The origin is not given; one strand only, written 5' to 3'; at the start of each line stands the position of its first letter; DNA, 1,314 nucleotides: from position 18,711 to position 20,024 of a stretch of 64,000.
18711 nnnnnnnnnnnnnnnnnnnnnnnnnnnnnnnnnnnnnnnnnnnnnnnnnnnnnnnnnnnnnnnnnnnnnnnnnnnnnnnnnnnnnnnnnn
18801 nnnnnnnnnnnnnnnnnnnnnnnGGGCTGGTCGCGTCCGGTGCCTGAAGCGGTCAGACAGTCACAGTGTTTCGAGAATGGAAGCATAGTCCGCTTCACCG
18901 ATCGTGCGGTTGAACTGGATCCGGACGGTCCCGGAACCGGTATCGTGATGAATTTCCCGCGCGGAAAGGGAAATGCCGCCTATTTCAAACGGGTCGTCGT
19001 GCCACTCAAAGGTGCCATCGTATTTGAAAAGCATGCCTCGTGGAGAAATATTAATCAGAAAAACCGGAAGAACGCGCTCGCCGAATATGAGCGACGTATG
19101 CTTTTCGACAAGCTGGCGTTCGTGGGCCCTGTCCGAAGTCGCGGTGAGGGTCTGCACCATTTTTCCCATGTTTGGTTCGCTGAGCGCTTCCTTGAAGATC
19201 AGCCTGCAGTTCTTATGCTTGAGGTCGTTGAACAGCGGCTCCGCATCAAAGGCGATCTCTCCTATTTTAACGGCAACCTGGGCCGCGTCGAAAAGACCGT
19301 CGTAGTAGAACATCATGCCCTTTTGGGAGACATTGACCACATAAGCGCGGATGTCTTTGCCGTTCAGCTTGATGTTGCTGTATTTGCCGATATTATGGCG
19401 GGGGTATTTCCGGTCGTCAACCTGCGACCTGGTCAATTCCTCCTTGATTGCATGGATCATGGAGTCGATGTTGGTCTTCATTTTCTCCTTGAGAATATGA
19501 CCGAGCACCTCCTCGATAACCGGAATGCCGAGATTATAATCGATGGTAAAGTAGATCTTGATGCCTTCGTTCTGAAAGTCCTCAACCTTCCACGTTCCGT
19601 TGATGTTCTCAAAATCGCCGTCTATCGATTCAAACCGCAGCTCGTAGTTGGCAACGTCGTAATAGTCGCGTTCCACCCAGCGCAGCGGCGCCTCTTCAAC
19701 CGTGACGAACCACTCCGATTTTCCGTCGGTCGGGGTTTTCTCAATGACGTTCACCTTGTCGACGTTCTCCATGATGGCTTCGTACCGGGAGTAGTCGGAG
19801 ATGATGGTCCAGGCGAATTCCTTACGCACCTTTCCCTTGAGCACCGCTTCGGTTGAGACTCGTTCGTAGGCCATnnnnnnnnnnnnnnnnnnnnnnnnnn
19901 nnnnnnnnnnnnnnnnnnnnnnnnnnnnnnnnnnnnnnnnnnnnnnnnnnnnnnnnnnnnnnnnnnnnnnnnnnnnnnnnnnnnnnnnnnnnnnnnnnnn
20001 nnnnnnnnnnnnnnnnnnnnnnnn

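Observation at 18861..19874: SRPBCC ligand-binding domain fused to two canonical PilZ domains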

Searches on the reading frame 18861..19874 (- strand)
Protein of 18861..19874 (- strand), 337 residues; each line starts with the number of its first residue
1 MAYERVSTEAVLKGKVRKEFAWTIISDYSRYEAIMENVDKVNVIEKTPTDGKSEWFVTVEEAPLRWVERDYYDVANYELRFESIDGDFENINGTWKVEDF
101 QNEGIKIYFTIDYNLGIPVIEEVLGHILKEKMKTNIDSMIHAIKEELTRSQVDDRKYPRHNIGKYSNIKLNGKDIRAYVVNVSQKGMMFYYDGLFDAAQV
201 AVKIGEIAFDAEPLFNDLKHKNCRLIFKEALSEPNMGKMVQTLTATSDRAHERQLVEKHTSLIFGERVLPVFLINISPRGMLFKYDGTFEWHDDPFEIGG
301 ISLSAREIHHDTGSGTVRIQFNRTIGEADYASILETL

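Call 7: search_protein_families(library=pfam, proteins=[window:18861-19874:-], max_evalue=0.1)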
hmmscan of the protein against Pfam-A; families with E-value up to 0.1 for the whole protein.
window:18861-19874:- (337 aa): 3 families
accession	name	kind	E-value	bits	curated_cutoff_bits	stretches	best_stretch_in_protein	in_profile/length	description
PF03364.25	Polyketide_cyc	-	9.1e-16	58.7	23.4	1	19-139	6-125/126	Polyketide cyclase / dehydrase and lipid transport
PF10604.15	Polyketide_cyc2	-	3.5e-07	31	27.4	1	21-147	17-141/142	Polyketide cyclase / dehydrase and lipid transport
PF07238.19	PilZ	-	4e-06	27.5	22.5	1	154-198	2-47/102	PilZ domain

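Call 8: search_protein_families(library=ncbifam, proteins=[window:18861-19874:-], max_evalue=0.1)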
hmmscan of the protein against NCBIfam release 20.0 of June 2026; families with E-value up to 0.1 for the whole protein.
window:18861-19874:- (337 aa): 1 family
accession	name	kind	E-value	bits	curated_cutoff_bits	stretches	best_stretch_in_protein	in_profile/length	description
NF007999.1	PRK10724.1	equivalog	2.4e-06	27.8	258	1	23-144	19-139/144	type II toxin-antitoxin system RatA family toxin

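Call 12: find_homologous_proteins(query=window:18861-19874:-, max_evalue=0.001)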
Query window:18861-19874:- (337 aa): 86 proteins with E <= 0.001 among 945 candidates.
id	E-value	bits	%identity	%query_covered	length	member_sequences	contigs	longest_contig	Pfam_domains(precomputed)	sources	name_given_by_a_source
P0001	7.0e-223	757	99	100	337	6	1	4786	PF07238.20,PF03364.26,PF10604.16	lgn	-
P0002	1.9e-192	657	85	100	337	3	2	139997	PF07238.20,PF03364.26,PF10604.16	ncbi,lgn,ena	-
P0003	1.8e-173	594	77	100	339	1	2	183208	PF07238.20,PF03364.26,PF10604.16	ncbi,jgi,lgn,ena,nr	ncbi:MAG TPA: SRPBCC family protein [Chitinivibrionales bacterium]|nr:SRPBCC family protein [Chitini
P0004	1.0e-172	592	76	100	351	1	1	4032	PF07238.20,PF03364.26,PF10604.16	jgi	jgi:ribosome-associated toxin RatA of RatAB toxin-antitoxin module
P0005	1.9e-170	584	76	100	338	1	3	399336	PF07238.20,PF03364.26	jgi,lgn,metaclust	jgi:ribosome-associated toxin RatA of RatAB toxin-antitoxin module|metaclust:\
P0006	1.1e-169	582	75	100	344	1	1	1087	PF07238.20,PF03364.26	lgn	-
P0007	1.6e-169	581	76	99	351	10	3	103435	PF07238.20,PF03364.26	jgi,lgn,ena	jgi:ribosome-associated toxin RatA of RatAB toxin-antitoxin module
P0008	4.4e-169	580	73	100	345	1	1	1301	PF07238.20,PF03364.26,PF10604.16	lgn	-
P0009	1.4e-163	562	71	100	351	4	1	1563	PF07238.20,PF03364.26,PF10604.16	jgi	jgi:ribosome-associated toxin RatA of RatAB toxin-antitoxin module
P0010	1.7e-163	562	72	100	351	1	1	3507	PF07238.20,PF03364.26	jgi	jgi:ribosome-associated toxin RatA of RatAB toxin-antitoxin module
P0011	5.9e-162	557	70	100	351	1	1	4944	PF07238.20,PF03364.26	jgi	jgi:ribosome-associated toxin RatA of RatAB toxin-antitoxin module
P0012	3.2e-159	548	70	100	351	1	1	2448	PF03364.26,PF10604.16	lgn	-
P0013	3.6e-152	524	67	100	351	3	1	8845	PF07238.20,PF03364.26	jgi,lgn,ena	-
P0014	1.2e-139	483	64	100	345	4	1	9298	PF07238.20,PF03364.26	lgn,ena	-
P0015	2.7e-139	482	83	77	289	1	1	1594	PF03364.26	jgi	-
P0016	1.6e-126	440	59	100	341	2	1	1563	PF07238.20,PF03364.26,PF10604.16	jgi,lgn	-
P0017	3.6e-126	439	59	100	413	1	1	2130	PF07238.20,PF03364.26,PF10604.16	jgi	jgi:ribosome-associated toxin RatA of RatAB toxin-antitoxin module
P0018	6.7e-125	435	58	100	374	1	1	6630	PF07238.20,PF03364.26,PF10604.16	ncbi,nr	ncbi:MAG: hypothetical protein GF401_00045 [Chitinivibrionales bacterium]|nr:hypothetical protein [C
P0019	1.7e-120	420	56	100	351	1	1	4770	PF07238.20,PF03364.26,PF10604.16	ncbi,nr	ncbi:MAG: hypothetical protein GF350_08190 [Chitinivibrionales bacterium]|nr:hypothetical protein [C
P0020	1.5e-114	401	53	100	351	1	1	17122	PF07238.20,PF03364.26,PF10604.16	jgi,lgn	jgi:ribosome-associated toxin RatA of RatAB toxin-antitoxin module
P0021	3.3e-114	400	54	100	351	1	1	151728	PF07238.20,PF03364.26,PF10604.16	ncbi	-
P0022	1.3e-113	398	51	100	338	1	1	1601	PF03364.26,PF10604.16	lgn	-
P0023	3.0e-113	396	52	100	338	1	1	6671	PF07238.20,PF03364.26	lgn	-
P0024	1.4e-108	381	51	100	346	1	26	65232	PF03364.26,PF10604.16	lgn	-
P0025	1.1e-104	368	50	100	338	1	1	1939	PF07238.20,PF03364.26,PF10604.16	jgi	jgi:ribosome-associated toxin RatA of RatAB toxin-antitoxin module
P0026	1.1e-98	349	47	100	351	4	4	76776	PF07238.20,PF03364.26,PF10604.16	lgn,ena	-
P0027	1.8e-93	331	45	100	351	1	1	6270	PF07238.20,PF03364.26,PF10604.16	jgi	jgi:ribosome-associated toxin RatA of RatAB toxin-antitoxin module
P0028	6.0e-89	317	45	100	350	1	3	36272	PF07238.20,PF03364.26,PF10604.16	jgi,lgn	jgi:ribosome-associated toxin RatA of RatAB toxin-antitoxin module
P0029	1.1e-87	313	44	100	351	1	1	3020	PF03364.26,PF10604.16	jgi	jgi:ribosome-associated toxin RatA of RatAB toxin-antitoxin module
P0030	2.5e-87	311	44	100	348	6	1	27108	PF07238.20,PF03364.26,PF10604.16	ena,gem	-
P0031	2.8e-87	311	56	72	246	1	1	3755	PF03364.26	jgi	jgi:ribosome-associated toxin RatA of RatAB toxin-antitoxin module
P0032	3.1e-87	311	45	99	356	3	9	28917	PF07238.20,PF03364.26,PF10604.16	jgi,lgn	jgi:ribosome-associated toxin RatA of RatAB toxin-antitoxin module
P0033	2.1e-86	308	43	100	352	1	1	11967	PF07238.20,PF03364.26,PF10604.16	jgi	jgi:ribosome-associated toxin RatA of RatAB toxin-antitoxin module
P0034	2.4e-86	308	56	76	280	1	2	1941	PF03364.26,PF10604.16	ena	-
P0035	6.8e-86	307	43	100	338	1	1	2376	PF07238.20,PF03364.26,PF10604.16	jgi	jgi:ribosome-associated toxin RatA of RatAB toxin-antitoxin module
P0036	2.7e-85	305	55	72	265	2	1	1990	PF03364.26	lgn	-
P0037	3.6e-85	304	44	100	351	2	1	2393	PF07238.20,PF03364.26,PF10604.16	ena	-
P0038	2.1e-83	298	43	99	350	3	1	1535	PF07238.20,PF03364.26,PF10604.16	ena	-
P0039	3.5e-83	298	41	99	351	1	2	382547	PF07238.20,PF03364.26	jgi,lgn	jgi:ribosome-associated toxin RatA of RatAB toxin-antitoxin module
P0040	3.8e-81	291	50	77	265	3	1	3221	PF07238.20,PF03364.26,PF10604.16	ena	-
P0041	4.3e-81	291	42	99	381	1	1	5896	PF07238.20,PF03364.26,PF10604.16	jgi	jgi:ribosome-associated toxin RatA of RatAB toxin-antitoxin module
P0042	1.8e-80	289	53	77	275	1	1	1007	PF07238.20,PF03364.26,PF10604.16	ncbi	-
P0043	3.2e-79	285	50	77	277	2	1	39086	PF07238.20,PF03364.26,PF10604.16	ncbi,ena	-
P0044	5.9e-79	284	51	77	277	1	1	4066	PF03364.26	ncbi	-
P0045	1.0e-78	283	40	98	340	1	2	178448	PF03364.26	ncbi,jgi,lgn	jgi:ribosome-associated toxin RatA of RatAB toxin-antitoxin module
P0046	8.4e-78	280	43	99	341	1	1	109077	PF03364.26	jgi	jgi:ribosome-associated toxin RatA of RatAB toxin-antitoxin module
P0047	2.9e-76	275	48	77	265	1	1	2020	PF03364.26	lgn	-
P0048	1.3e-73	266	41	96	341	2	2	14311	PF03364.26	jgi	jgi:ribosome-associated toxin RatA of RatAB toxin-antitoxin module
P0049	3.4e-72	262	49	74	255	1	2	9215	PF03364.26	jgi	jgi:ribosome-associated toxin RatA of RatAB toxin-antitoxin module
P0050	4.5e-72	261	49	72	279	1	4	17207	PF07238.20,PF03364.26,PF10604.16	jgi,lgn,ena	jgi:Oligoketide cyclase/lipid transport protein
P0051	3.7e-71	258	45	83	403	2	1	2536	PF07238.20,PF03364.26,PF10604.16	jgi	jgi:ribosome-associated toxin RatA of RatAB toxin-antitoxin module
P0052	1.4e-70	256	50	73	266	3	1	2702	PF03364.26,PF10604.16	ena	-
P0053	1.4e-70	256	40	97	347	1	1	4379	PF07238.20,PF03364.26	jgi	jgi:ribosome-associated toxin RatA of RatAB toxin-antitoxin module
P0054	1.8e-70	256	50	74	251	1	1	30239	PF03364.26,PF10604.16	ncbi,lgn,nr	ncbi:MAG: SRPBCC family protein [Chitinispirillaceae bacterium]|nr:SRPBCC family protein [Chitinispi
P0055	2.6e-70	255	52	74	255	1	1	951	PF03364.26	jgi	jgi:ribosome-associated toxin RatA of RatAB toxin-antitoxin module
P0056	4.2e-70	255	49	74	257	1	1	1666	PF03364.26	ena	-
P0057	4.7e-70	255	49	74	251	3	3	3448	PF03364.26,PF10604.16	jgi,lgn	jgi:ribosome-associated toxin RatA of RatAB toxin-antitoxin module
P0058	5.2e-70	254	49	73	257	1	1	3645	PF03364.26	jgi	jgi:ribosome-associated toxin RatA of RatAB toxin-antitoxin module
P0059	5.4e-70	254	48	72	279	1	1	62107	PF07238.20,PF03364.26,PF10604.16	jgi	jgi:Oligoketide cyclase/lipid transport protein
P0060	8.4e-70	254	50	74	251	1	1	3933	PF03364.26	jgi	jgi:ribosome-associated toxin RatA of RatAB toxin-antitoxin module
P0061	1.4e-69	253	50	73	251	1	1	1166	PF03364.26,PF10604.16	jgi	jgi:ribosome-associated toxin RatA of RatAB toxin-antitoxin module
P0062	1.8e-69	253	47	76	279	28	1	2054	PF07238.20,PF03364.26,PF10604.16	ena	-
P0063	2.6e-69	252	48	74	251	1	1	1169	PF03364.26,PF10604.16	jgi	jgi:ribosome-associated toxin RatA of RatAB toxin-antitoxin module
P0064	3.6e-69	252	49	74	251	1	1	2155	PF03364.26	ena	-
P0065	4.3e-69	251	49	72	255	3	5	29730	PF03364.26,PF10604.16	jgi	jgi:ribosome-associated toxin RatA of RatAB toxin-antitoxin module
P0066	4.8e-69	251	48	74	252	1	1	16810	PF03364.26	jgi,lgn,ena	-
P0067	1.7e-68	249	46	78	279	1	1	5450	PF07238.20,PF03364.26,PF10604.16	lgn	-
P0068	3.2e-68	249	50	75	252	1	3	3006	PF03364.26,PF10604.16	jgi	jgi:ribosome-associated toxin RatA of RatAB toxin-antitoxin module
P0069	4.4e-68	248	48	75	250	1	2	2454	PF03364.26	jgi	jgi:ribosome-associated toxin RatA of RatAB toxin-antitoxin module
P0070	4.8e-68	248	48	74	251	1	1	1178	PF03364.26,PF10604.16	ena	-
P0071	5.6e-68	248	49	73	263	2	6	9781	PF03364.26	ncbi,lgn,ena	-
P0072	1.1e-67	247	46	77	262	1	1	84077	PF03364.26,PF10604.16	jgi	jgi:ribosome-associated toxin RatA of RatAB toxin-antitoxin module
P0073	1.2e-67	247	45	76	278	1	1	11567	PF07238.20,PF03364.26,PF10604.16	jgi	jgi:ribosome-associated toxin RatA of RatAB toxin-antitoxin module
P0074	5.9e-67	244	47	74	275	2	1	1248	PF03364.26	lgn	-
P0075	1.2e-66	243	48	73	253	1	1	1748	PF03364.26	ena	-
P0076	1.5e-66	243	47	72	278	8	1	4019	PF07238.20,PF03364.26,PF10604.16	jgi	jgi:ribosome-associated toxin RatA of RatAB toxin-antitoxin module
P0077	2.4e-66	242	46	74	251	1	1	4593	PF03364.26,PF10604.16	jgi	jgi:ribosome-associated toxin RatA of RatAB toxin-antitoxin module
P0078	8.9e-66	240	45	78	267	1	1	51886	PF03364.26,PF10604.16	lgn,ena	-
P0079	9.5e-64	234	46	73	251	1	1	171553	PF03364.26,PF10604.16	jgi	jgi:ribosome-associated toxin RatA of RatAB toxin-antitoxin module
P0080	4.0e-62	228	37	95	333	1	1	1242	PF03364.26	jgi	jgi:ribosome-associated toxin RatA of RatAB toxin-antitoxin module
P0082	1.2e-60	224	42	74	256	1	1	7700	PF03364.26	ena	-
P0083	1.9e-60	223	41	79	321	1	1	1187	PF07238.20,PF03364.26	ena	-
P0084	6.8e-59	218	41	81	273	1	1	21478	PF03364.26,PF10604.16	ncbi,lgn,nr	ncbi:MAG: SRPBCC family protein [Chitinispirillaceae bacterium]|nr:SRPBCC family protein [Chitinispi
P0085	6.1e-58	215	43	73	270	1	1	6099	PF03364.26,PF10604.16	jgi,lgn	-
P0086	3.6e-56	209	45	66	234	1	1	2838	PF03364.26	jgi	jgi:ribosome-associated toxin RatA of RatAB toxin-antitoxin module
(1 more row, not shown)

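Call 16: find_encoding_contigs(protein=P0003, flank=10000, max_places=2)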
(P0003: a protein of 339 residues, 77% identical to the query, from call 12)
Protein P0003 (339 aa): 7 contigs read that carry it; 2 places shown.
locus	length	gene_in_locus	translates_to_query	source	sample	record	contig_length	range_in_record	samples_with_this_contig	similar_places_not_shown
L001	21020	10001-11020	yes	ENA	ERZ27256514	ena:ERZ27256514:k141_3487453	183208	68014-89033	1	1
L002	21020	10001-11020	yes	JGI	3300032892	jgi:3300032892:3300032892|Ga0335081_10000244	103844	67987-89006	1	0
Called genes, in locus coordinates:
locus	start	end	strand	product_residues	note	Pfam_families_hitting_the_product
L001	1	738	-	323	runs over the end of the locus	PF01259:SAICAR_synt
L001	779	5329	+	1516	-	PF01869:BcrAD_BadFG, PF02782:FGGY_C (faint), PF01869:BcrAD_BadFG, PF09989:DUF2229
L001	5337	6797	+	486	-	PF00989:PAS (faint), PF13188:PAS_8 (faint), PF13426:PAS_9, PF00512:HisKA, PF02518:HATPase_c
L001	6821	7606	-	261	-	PF13487:HD_5, PF01966:HD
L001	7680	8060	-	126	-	PF00072:Response_reg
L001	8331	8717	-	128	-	PF01740:STAS (weak)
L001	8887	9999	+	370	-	PF00072:Response_reg, PF00512:HisKA (weak), PF02518:HATPase_c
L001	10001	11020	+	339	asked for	PF03364:Polyketide_cyc, PF10604:Polyketide_cyc2 (weak), PF07238:PilZ (faint)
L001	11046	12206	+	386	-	-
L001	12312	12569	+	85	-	PF00550:PP-binding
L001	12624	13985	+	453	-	PF00501:AMP-binding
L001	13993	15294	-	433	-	PF02310:B12-binding, PF04055:Radical_SAM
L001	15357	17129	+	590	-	PF02776:TPP_enzyme_N, PF00205:TPP_enzyme_M, PF02775:TPP_enzyme_C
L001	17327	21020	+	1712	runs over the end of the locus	PF00069:Pkinase, PF07714:PK_Tyr_Ser-Thr, PF14531:Kinase-like (faint), PF13191:AAA_16, PF07719:TPR_2 (faint), PF13181:TPR_8 (faint), PF13185:GAF_2 (weak), PF02518:HATPase_c, +2 more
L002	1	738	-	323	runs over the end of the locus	PF01259:SAICAR_synt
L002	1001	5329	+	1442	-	PF01869:BcrAD_BadFG, PF02782:FGGY_C (faint), PF01869:BcrAD_BadFG, PF09989:DUF2229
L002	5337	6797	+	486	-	PF00989:PAS (faint), PF13188:PAS_8 (faint), PF13426:PAS_9, PF00512:HisKA, PF02518:HATPase_c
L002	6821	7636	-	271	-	PF13487:HD_5, PF01966:HD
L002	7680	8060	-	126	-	PF00072:Response_reg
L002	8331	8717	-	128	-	PF01740:STAS (weak)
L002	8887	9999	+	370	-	PF00072:Response_reg, PF00512:HisKA (weak), PF02518:HATPase_c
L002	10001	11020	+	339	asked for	PF03364:Polyketide_cyc, PF10604:Polyketide_cyc2 (weak), PF07238:PilZ (faint)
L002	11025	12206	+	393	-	-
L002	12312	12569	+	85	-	PF00550:PP-binding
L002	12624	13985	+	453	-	PF00501:AMP-binding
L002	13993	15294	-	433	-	PF02310:B12-binding, PF04055:Radical_SAM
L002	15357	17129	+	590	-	PF02776:TPP_enzyme_N, PF00205:TPP_enzyme_M, PF02775:TPP_enzyme_C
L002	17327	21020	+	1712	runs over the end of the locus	PF00069:Pkinase, PF07714:PK_Tyr_Ser-Thr, PF14531:Kinase-like (faint), PF13191:AAA_16, PF07719:TPR_2 (faint), PF13181:TPR_8 (faint), PF13185:GAF_2 (weak), PF02518:HATPase_c, +2 more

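Call 17: find_encoding_contigs(protein=P0039, flank=10000, max_places=2)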
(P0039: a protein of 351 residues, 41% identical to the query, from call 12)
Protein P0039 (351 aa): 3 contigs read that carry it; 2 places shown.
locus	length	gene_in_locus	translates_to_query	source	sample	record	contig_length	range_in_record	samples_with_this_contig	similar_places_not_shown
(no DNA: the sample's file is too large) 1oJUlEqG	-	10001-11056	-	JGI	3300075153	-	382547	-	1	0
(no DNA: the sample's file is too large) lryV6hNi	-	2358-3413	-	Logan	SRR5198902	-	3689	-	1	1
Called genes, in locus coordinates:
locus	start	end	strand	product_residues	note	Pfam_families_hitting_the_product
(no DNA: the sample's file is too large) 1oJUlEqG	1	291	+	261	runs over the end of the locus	PF01311:Bac_export_1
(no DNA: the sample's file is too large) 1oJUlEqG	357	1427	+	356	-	PF01312:Bac_export_2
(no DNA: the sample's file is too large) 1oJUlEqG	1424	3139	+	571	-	-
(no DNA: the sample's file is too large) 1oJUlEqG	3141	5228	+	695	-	PF00771:FHIPEP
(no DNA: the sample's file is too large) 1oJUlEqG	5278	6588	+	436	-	PF00448:SRP54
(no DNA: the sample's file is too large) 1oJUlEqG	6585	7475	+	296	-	PF10609:ParA, PF01656:CbiA, PF02374:ArsA_ATPase (weak), PF06564:CBP_BcsQ, PF09140:MipZ (weak), PF13614:AAA_31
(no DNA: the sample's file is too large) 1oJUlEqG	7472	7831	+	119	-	-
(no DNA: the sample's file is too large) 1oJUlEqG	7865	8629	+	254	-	PF04542:Sigma70_r2, PF04539:Sigma70_r3 (weak), PF08281:Sigma70_r4_2, PF04545:Sigma70_r4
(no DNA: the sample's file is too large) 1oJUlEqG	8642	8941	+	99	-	-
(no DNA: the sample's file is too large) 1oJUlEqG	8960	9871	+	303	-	PF08668:HDOD, PF01966:HD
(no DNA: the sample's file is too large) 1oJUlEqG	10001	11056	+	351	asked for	PF03364:Polyketide_cyc, PF07238:PilZ (faint)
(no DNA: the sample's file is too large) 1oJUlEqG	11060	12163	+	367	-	-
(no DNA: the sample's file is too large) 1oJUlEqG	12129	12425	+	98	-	PF00550:PP-binding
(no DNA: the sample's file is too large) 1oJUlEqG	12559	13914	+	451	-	PF00501:AMP-binding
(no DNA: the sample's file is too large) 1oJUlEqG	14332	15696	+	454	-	PF02310:B12-binding, PF04055:Radical_SAM, PF13282:DUF4070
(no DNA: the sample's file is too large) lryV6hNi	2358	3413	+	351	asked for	PF03364:Polyketide_cyc, PF07238:PilZ (faint)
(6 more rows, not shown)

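Call 18: find_encoding_contigs(protein=P0079, flank=10000, max_places=2)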
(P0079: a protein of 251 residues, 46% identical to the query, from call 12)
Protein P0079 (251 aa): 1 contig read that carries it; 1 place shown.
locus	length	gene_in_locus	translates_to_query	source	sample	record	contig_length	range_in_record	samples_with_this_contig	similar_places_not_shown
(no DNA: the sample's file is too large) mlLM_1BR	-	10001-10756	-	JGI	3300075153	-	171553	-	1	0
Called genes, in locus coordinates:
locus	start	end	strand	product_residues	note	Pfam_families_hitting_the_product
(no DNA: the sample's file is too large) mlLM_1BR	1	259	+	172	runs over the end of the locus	PF10543:ORF6N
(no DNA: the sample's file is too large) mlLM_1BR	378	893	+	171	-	PF05638:T6SS_HCP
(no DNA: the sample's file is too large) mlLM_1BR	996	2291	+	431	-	-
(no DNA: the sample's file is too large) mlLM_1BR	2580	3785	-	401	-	-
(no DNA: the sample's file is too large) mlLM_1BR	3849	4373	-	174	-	-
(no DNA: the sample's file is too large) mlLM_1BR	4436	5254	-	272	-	-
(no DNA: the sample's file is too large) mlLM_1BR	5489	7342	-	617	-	PF00990:GGDEF, PF00532:Peripla_BP_1, PF13407:Peripla_BP_4, PF13377:Peripla_BP_3 (weak)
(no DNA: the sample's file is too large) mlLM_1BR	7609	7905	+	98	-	-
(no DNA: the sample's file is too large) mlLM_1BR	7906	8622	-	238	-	-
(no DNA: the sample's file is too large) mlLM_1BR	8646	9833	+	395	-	PF00072:Response_reg, PF00512:HisKA (weak), PF02518:HATPase_c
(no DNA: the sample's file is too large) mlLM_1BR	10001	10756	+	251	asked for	PF03364:Polyketide_cyc, PF10604:Polyketide_cyc2 (weak)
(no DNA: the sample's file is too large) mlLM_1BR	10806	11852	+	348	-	-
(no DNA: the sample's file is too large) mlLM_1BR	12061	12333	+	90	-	PF00550:PP-binding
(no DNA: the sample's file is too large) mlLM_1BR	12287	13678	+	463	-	PF00501:AMP-binding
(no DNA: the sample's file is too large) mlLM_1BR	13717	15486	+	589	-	PF02776:TPP_enzyme_N, PF00205:TPP_enzyme_M, PF02775:TPP_enzyme_C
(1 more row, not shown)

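Call 19: search_protein_representatives(protein=window:18861-19874:-)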
Query: 337 residues. Proteins with E-value up to 0.001 (for the whole library): 518; up to 1e-10: 151; up to 1e-30: 35. The best 150 are listed.
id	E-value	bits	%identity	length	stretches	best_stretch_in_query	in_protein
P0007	5.0e-170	581.4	75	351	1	1-336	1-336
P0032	9.7e-88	311.0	45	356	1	2-334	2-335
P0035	2.2e-86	306.5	46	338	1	1-300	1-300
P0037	1.2e-85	304.1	44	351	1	1-335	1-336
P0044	1.9e-79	283.7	51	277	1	1-259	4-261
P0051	1.2e-71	258.1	45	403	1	2-282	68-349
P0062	5.9e-70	252.5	47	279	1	1-257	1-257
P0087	8.0e-70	252.1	40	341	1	1-329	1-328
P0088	1.8e-67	244.3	53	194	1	2-192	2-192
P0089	2.5e-66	240.6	42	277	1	4-262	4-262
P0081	1.2e-61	225.2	56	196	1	157-335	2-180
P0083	6.0e-61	222.9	41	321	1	71-335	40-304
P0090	3.2e-59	217.3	39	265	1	1-241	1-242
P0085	1.9e-58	214.7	43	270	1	1-244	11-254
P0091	6.2e-57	209.7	44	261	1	1-244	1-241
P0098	1.6e-46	175.5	54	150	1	1-149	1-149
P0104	1.2e-37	146.3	49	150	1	5-150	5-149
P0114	4.0e-29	118.3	43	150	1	4-148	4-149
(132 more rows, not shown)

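Call 23: search_solved_structures(query=window:18864-19874:-, max_evalue=1)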
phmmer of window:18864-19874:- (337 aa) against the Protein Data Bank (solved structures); distinct sequences matched with E-value up to 1: 2.
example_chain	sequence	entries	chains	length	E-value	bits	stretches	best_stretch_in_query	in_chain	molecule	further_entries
2d4r_A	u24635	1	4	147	5.9e-14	55.3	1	22-147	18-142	hypothetical protein TTHA0849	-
5n86_A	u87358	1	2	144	0.43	13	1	134-206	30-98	Stabilin-2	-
